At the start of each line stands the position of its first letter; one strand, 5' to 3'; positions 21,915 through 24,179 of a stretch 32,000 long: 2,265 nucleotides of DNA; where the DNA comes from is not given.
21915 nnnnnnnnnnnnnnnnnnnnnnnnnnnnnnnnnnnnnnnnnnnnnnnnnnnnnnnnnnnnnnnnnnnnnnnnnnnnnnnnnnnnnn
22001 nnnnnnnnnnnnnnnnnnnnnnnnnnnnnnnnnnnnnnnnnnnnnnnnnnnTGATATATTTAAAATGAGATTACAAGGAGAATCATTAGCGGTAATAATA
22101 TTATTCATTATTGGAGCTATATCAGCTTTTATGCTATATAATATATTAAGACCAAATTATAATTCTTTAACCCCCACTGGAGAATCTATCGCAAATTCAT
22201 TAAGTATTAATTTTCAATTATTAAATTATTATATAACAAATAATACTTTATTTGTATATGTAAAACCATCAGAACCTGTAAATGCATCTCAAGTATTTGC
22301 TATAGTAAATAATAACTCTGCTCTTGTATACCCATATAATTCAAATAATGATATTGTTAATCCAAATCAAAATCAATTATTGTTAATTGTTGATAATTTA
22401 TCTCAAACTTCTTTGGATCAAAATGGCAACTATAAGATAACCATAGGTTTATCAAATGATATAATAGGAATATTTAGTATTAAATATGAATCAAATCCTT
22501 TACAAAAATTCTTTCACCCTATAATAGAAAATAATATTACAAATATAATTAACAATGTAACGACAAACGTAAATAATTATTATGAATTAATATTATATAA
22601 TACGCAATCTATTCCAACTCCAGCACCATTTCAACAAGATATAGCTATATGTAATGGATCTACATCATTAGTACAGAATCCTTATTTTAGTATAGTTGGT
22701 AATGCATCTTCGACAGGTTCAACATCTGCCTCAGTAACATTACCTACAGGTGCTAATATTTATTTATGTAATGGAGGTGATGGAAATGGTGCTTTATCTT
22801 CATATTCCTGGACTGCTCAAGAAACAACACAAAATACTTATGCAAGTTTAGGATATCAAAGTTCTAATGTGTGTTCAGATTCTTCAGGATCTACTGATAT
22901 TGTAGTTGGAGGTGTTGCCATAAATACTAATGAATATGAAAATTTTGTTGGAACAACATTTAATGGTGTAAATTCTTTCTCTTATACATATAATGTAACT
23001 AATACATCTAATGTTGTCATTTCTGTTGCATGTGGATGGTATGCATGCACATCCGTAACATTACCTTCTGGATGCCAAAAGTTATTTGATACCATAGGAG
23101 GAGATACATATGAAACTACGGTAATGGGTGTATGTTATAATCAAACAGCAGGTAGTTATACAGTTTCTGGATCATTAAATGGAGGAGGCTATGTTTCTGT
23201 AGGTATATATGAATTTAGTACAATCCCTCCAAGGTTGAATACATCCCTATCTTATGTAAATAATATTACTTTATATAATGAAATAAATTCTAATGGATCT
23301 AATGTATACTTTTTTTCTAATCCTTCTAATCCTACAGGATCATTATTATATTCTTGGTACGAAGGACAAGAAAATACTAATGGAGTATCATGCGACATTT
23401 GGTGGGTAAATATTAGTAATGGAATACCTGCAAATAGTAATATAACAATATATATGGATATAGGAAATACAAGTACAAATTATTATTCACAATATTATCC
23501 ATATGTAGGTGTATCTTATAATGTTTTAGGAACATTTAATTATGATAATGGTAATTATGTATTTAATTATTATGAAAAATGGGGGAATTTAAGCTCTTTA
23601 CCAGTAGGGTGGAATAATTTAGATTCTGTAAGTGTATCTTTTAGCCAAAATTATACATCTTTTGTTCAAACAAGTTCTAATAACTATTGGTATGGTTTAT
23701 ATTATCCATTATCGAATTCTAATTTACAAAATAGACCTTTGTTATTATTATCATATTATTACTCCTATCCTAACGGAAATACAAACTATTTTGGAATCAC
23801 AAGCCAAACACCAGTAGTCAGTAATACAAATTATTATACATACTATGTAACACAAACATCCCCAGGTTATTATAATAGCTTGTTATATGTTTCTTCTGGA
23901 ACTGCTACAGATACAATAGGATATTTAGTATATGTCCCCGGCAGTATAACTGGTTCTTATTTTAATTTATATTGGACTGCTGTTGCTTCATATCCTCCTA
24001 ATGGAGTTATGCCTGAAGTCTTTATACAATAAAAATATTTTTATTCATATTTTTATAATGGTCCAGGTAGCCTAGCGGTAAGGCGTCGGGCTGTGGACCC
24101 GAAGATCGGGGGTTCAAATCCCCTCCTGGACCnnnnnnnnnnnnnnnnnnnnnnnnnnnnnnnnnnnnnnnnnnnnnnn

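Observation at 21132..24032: Three-gene pilin-like operon ending in a 655-aa pilin-adhesin fusion, with no assembly ATPase or platform genes nearby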

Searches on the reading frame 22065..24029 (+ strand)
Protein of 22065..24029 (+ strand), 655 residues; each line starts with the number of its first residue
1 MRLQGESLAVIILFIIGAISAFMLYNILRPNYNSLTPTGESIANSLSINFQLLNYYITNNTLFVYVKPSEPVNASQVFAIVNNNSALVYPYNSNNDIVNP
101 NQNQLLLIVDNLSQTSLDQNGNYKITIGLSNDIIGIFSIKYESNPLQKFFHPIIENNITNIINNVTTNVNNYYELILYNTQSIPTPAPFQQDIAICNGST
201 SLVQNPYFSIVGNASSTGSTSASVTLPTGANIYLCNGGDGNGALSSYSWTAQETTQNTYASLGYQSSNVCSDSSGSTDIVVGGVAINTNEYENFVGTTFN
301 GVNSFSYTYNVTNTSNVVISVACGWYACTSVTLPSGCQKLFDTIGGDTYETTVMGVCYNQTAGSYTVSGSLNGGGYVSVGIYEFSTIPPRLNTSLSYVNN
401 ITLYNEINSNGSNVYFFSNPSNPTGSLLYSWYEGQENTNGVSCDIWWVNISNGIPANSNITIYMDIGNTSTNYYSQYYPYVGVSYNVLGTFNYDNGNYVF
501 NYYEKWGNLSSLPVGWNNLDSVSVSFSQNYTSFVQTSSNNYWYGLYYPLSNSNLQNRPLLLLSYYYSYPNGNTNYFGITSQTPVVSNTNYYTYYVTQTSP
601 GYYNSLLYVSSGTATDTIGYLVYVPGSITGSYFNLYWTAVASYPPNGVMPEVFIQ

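Call 6: search_protein_families(library=pfam, proteins=[window:22065-24029:+], max_evalue=1)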
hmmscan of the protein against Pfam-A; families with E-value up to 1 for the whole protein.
window:22065-24029:+ (655 aa): 1 family
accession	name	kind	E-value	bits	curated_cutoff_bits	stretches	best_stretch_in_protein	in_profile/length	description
PF01121.26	CoaE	-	0.16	12.1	27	1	96-168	36-104/180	Dephospho-CoA kinase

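Call 7: search_protein_families(library=ncbifam, proteins=[window:22065-24029:+], max_evalue=1)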
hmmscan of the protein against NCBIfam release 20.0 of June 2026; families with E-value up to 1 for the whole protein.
window:22065-24029:+ (655 aa): 0 families

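Call 11: find_homologous_proteins(query=window:22065-24029:+)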
Query window:22065-24029:+ (655 aa): 259 proteins with E <= 0.001 among 8000 candidates; the best 120 are listed.
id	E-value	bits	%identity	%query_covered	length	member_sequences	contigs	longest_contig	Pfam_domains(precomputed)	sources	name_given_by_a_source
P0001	0.0e+0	1427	100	100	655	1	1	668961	-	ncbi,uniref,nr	ncbi:hypothetical protein MJ1_0774 [Nanobdella aerobiophila]|uniref:Uncharacterized protein n=1 Tax=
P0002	1.2e-160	555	54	82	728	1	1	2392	-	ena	-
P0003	9.7e-154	532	53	81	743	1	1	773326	-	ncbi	ncbi:hypothetical protein YN1_3250 [Nanoarchaeota archaeon]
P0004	1.8e-120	422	50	76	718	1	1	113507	-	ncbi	ncbi:MAG: hypothetical protein ACP5GJ_00430 [Nanopusillaceae archaeon]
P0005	1.0e-109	386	52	40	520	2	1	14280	-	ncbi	ncbi:MAG: hypothetical protein RXN31_02580 [Candidatus Nanopusillus acidilobi]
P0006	5.9e-108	381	63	50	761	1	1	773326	-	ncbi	ncbi:hypothetical protein YN1_6470 [Nanoarchaeota archaeon]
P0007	3.6e-107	378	51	40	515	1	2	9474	-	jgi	-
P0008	5.4e-104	367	56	31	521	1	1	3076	-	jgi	-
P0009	2.1e-103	365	50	38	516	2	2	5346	-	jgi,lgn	-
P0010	6.3e-103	364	53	36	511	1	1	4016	-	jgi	jgi:hypothetical protein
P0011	7.3e-98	347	53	38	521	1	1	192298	-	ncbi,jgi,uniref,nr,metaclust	ncbi:Uncharacterized protein Nst1_194 [Candidatus Nanobsidianus stetteri]|uniref:Uncharacterized pro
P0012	1.5e-97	346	50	38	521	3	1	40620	-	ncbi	ncbi:hypothetical protein, partial [Candidatus Nanobsidianus stetteri]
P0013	8.2e-97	344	55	38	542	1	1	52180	-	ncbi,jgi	jgi:hypothetical protein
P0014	1.7e-96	343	56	32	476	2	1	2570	-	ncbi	ncbi:MAG: hypothetical protein RXO65_03255, partial [Candidatus Nanopusillus acidilobi]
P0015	7.9e-95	337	50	39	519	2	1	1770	-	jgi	-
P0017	9.2e-94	334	50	39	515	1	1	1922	PF10102.15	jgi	-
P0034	2.4e-87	312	51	38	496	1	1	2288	PF10102.15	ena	-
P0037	3.5e-85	305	53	33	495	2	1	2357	PF10102.15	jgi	-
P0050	3.4e-55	206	50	27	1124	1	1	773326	PF07550.18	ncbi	ncbi:hypothetical protein YN1_2240 [Nanoarchaeota archaeon]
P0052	6.9e-48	182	42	39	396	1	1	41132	-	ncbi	ncbi:DUF2341 domain-containing protein, partial [Candidatus Nanobsidianus stetteri]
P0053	2.7e-47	180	55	27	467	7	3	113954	PF18998.7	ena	-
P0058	3.0e-46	177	53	27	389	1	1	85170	-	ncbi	ncbi:MAG: hypothetical protein ACP5UH_00180 [Candidatus Micrarchaeia archaeon]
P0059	3.6e-46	176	53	27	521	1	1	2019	-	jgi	-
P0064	3.6e-41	160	76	15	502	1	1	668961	-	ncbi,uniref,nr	ncbi:hypothetical protein MJ1_0547 [Nanobdella aerobiophila]|uniref:Uncharacterized protein n=1 Tax=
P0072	7.1e-39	152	45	32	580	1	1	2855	PF01917.22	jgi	-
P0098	6.3e-36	143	52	19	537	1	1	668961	-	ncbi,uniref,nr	ncbi:RNA-binding protein [Nanobdella aerobiophila]|uniref:RNA-binding protein n=1 Tax=Nanobdella aer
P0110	1.1e-34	138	44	29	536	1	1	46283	-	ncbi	ncbi:MAG: archaellin/type IV pilin N-terminal domain-containing protein [Candidatus Nanopusillus aci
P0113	1.5e-34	138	61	18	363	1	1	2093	PF10102.15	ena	-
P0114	1.5e-34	138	49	27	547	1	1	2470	-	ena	-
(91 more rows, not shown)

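Call 20: find_encoding_contigs(protein=P0003, flank=10000, max_places=3)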
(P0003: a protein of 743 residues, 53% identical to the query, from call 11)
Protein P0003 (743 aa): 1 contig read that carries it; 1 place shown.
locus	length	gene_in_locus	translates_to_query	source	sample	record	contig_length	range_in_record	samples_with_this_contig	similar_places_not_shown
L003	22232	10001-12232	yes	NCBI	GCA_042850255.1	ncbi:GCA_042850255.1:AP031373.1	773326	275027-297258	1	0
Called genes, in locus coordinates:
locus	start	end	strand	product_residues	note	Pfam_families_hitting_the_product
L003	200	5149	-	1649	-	PF03477:ATP-cone, PF00317:Ribonuc_red_lgN, PF02867:Ribonuc_red_lgC, PF14528:LAGLIDADG_3, PF02867:Ribonuc_red_lgC, PF14890:Intein_splicing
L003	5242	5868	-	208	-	PF00149:Metallophos, PF12850:Metallophos_2, PF14582:Metallophos_3 (faint)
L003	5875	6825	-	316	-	PF17835:NOG1_N, PF01926:MMR_HSR1, PF02421:FeoB_N, PF04548:AIG1 (weak), PF06858:NOG1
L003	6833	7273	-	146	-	PF27746:Small_heat_shock_put (weak), PF00011:HSP20, PF17886:ArsA_HSP20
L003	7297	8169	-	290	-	PF01875:Memo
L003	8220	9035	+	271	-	PF02934:GatB_N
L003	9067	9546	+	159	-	PF01917:Flagellin_arch-type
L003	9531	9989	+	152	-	-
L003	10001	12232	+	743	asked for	-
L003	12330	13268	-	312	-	PF09376:NurA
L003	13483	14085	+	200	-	PF17144:Ribosomal_L5e, PF00861:Ribosomal_L18p, PF17144:Ribosomal_L5e (weak)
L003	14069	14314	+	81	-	-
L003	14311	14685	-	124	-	PF00410:Ribosomal_S8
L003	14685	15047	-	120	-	PF00253:Ribosomal_S14 (weak)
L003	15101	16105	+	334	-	PF04312:DUF460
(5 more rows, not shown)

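Call 37: search_protein_families(library=pfam, proteins=[P0017, P0034, P0113, P0052, P0110, P0072, P0050, P0053, P0058, P0011], max_evalue=0.1)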
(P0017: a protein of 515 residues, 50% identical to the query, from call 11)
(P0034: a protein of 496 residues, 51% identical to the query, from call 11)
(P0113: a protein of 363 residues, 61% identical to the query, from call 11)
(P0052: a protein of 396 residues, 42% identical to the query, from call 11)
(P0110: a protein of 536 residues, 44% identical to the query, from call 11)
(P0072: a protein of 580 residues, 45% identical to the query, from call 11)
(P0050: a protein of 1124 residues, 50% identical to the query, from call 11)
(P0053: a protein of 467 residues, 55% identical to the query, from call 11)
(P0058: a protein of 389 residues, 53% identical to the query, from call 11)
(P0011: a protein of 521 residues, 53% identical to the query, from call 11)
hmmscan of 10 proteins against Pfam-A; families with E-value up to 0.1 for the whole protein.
P0017 (515 aa): 1 family
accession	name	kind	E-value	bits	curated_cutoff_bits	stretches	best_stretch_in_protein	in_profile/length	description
PF10102.14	DUF2341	-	2e-07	31.8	23.4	2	306-331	58-83/84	Domain of unknown function (DUF2341)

P0034 (496 aa): 2 families
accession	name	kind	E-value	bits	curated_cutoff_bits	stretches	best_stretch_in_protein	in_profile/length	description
PF10102.14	DUF2341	-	7.1e-06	26.8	23.4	1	303-327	58-82/84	Domain of unknown function (DUF2341)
PF12950.13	TaqI_C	-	0.0082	16.8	26.5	1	56-90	60-94/118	TaqI-like C-terminal specificity domain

P0113 (363 aa): 1 family
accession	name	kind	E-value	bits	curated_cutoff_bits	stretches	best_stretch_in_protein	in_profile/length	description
PF10102.14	DUF2341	-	1.5e-05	25.8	23.4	1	158-182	58-82/84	Domain of unknown function (DUF2341)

P0052 (396 aa): 2 families
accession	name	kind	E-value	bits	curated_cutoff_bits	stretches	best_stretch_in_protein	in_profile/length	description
PF10102.14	DUF2341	-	0.00017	22.4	23.4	1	109-167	1-56/84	Domain of unknown function (DUF2341)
PF17508.7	MccV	-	0.06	14.4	27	0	261-308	14-58/104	Microcin V bacteriocin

P0110 (536 aa): 1 family
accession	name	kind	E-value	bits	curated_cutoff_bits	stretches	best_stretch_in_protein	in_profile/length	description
PF07790.16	Pilin_N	-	0.013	16.8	25.2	1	3-94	2-65/78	Archaeal Type IV pilin, N-terminal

P0072 (580 aa): 2 families
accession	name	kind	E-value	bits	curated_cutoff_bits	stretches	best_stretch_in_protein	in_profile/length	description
PF01917.21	Arch_flagellin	-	1e-05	26.3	29.5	1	9-116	5-104/162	Archaebacterial flagellin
PF07790.16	Pilin_N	-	0.0016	19.7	25.2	1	5-92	2-61/78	Archaeal Type IV pilin, N-terminal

P0050 (1124 aa): 3 families
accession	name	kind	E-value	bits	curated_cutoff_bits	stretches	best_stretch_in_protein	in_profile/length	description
PF07550.17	Shr-like_HID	-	8.4e-08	33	22.3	0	1043-1074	42-73/82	Heme-binding protein Shr-like, Hb-interacting domain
PF10633.15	NPCBM_assoc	-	6.3e-05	23.5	24.4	0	667-723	20-76/78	NPCBM-associated, NEW3 domain of alpha-galactosidase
PF03262.19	Corona_6B_7B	-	0.088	12.9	27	0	670-727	53-107/208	Coronavirus 6B/7B protein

P0053 (467 aa): 1 family
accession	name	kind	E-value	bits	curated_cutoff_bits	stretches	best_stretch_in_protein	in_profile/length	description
PF18998.6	Flg_new_2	-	9.2e-11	42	23.6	1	224-286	8-71/73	Divergent InlB B-repeat domain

P0058 (389 aa): 0 families

P0011 (521 aa): 0 families

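Call 51: predict_structure(alignment_id=A4)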
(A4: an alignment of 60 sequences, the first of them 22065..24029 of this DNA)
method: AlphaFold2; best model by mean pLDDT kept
length: 655 residues; sequences in the alignment: 60
mean_pLDDT: 72.6   pTM: 0.42
mean pLDDT of the five models: 72.6, 72.5, 72.4, 70.0, 65.3
residues with pLDDT >= 90: 161; 70-90: 260; 50-70: 85; < 50: 149
segments of 3 or more residues with pLDDT < 50: 1-3, 32-46, 143-169, 202-204, 388-393, 470-472, 475-500, 554-558, 571-580, 582-616, 643-655
pLDDT, mean of each block of 10 residues (from residue 1): 62 89 78 37 49 87 91 91 92 85 88 86 88 80 43 31 34 80 71 77 61 92 93 92 88 79 93 90 87 91 97 91 94 95 90 93 95 94 69 60 85 87 82 77 84 78 78 43 34 39 74 81 82 76 70 48 53 42 38 39 38 49 64 70 45 31
secondary structure, 60 per line:
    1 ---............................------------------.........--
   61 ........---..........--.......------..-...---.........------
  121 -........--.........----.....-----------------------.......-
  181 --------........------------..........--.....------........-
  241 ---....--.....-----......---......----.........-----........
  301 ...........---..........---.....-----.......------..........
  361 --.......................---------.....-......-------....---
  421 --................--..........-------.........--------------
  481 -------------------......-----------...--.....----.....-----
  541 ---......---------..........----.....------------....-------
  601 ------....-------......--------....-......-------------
elements in order (helices of 4 or more, strands of 3 or more residues): H4-31 E50-58 E61-68 E77-81 E84-90 E106-111 E122-129 E132-140 H145-149 E173-179 E189-196 E209-218 E221-225 E232-239 E244-247 E250-254 E260-265 E269-274 E279-287 E293-311 E315-324 E328-332 E338-344 E351-360 E363-385 E395-399 H401-406 E414-417 H423-426 E427-438 E441-450 E458-466 E500-505 E517-519 E522-526 E531-535 E544-549 E559-568 E573-577 E590-593 E607-610 E618-623 E632-635 E637-642

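Call 55: fold_search(model_id=the predicted structure, library=pdb)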
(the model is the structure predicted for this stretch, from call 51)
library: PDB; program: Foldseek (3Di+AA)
matches with E <= 10: 1040; with E <= 0.001: 2
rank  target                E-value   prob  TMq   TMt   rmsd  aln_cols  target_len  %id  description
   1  3lxu                  4.2e-04  0.35  0.09  0.05  26.8       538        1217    7  Crystal Structure of Tripeptidyl Peptidase 2 (TPP II) (released 2010-08-11)
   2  9qk2_F                5.1e-04  0.33  0.10  0.10  29.3       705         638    9  Structure of the Complement classical and lectin pathway C3 convertase in complex with substrate C3 (released 2025-12-24)
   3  1jv2_A                2.7e-03  0.16  0.07  0.05  33.9       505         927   10  CRYSTAL STRUCTURE OF THE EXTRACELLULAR SEGMENT OF INTEGRIN ALPHAVBETA3 (released 2001-10-17)
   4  4zmh_B                3.4e-03  0.44  0.09  0.07  20.0       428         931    9  Crystal structure of a five-domain GH115 alpha-Glucuronidase from the Marine Bacterium Saccharophagus degradans 2-40T (released 2016-05-04)
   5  5b4x_C                5.3e-03  0.15  0.10  0.10  27.5       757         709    9  Crystal structure of the ApoER2 ectodomain in complex with the Reelin R56 fragment (released 2017-04-26)
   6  4zmh_A                7.8e-03  0.35  0.09  0.07  19.8       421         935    9  Crystal structure of a five-domain GH115 alpha-Glucuronidase from the Marine Bacterium Saccharophagus degradans 2-40T (released 2016-05-04)
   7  5v00_A                9.1e-03  0.94  0.14  0.35   8.6       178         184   11  Structure of HutD from Pseudomonas fluorescens SBW25 (Formate condition) (released 2017-03-15)
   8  7rw8_M                9.1e-03  0.20  0.08  0.12  24.4       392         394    9  AP2 bound to heparin in the closed conformation (released 2022-03-30)
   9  4qaw_D                1.3e-02  0.51  0.10  0.11  18.3       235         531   11  Structure of modular Xyn30D from Paenibacillus barcinonensis (released 2014-10-08)
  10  4ind_A                1.8e-02  0.12  0.09  0.13  27.8       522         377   10  The Triple Jelly Roll Fold and Turret Assembly in an Archaeal Virus (released 2013-01-23)
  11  2vme_C                2.1e-02  0.10  0.05  0.10  23.2       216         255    8  Structure of the wild-type discoidin II from Dictyostelium discoideum (released 2008-07-01)
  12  9fiw_M                2.4e-02  0.20  0.08  0.17  24.2       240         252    8  MU2 ADAPTIN SUBUNIT (AP50) OF AP2 ADAPTOR (SECOND DOMAIN), COMPLEXED WITH LRP6 INTERNALIZATION PEPTIDE SYRHFA (released 2025-04-23)
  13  1bw8_A                2.4e-02  0.15  0.09  0.16  21.8       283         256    9  MU2 ADAPTIN SUBUNIT (AP50) OF AP2 ADAPTOR (SECOND DOMAIN), COMPLEXED WITH EGFR INTERNALIZATION PEPTIDE FYRALM (released 1998-11-25)
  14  6v1v_B                2.7e-02  0.21  0.10  0.09  28.1       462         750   10  VIP3B (VIP3B_2160) adapted for crystallization (released 2019-12-18)
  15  5wrl_A                2.7e-02  0.16  0.08  0.16  21.5       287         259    8  Mu2 subunit of the clathrin adaptor complex AP2 in complex with IRS-1 Y628 peptide (released 2017-12-06)
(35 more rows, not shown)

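Call 68: find_encoding_contigs(protein=P0011, flank=6000, max_places=1)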
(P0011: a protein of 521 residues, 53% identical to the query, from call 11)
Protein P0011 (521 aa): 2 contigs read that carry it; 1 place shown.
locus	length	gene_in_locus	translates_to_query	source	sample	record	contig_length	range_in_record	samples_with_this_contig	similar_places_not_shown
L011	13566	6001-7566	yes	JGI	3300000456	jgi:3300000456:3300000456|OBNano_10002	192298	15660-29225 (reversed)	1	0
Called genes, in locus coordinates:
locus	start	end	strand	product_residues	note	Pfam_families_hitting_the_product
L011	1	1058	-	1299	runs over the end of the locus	PF03477:ATP-cone, PF00317:Ribonuc_red_lgN, PF02867:Ribonuc_red_lgC, PF14890:Intein_splicing, PF14528:LAGLIDADG_3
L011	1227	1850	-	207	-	PF00149:Metallophos, PF12850:Metallophos_2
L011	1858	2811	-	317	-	PF17835:NOG1_N, PF01926:MMR_HSR1, PF02421:FeoB_N, PF04548:AIG1 (weak), PF06858:NOG1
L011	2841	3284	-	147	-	PF27746:Small_heat_shock_put (weak), PF00011:HSP20, PF17886:ArsA_HSP20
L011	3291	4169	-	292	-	PF01875:Memo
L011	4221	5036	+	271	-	PF02934:GatB_N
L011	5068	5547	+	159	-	PF01917:Flagellin_arch-type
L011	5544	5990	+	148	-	-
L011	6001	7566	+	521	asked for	-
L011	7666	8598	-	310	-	PF09376:NurA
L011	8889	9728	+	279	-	-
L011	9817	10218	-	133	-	PF01850:PIN (weak)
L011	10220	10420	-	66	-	-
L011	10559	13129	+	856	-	PF13304:AAA_21 (faint), PF00664:ABC_membrane, PF00005:ABC_tran, PF02463:SMC_N (faint), PF08909:DUF1854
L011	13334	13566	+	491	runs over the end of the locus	PF13173:AAA_14, PF13635:DUF4143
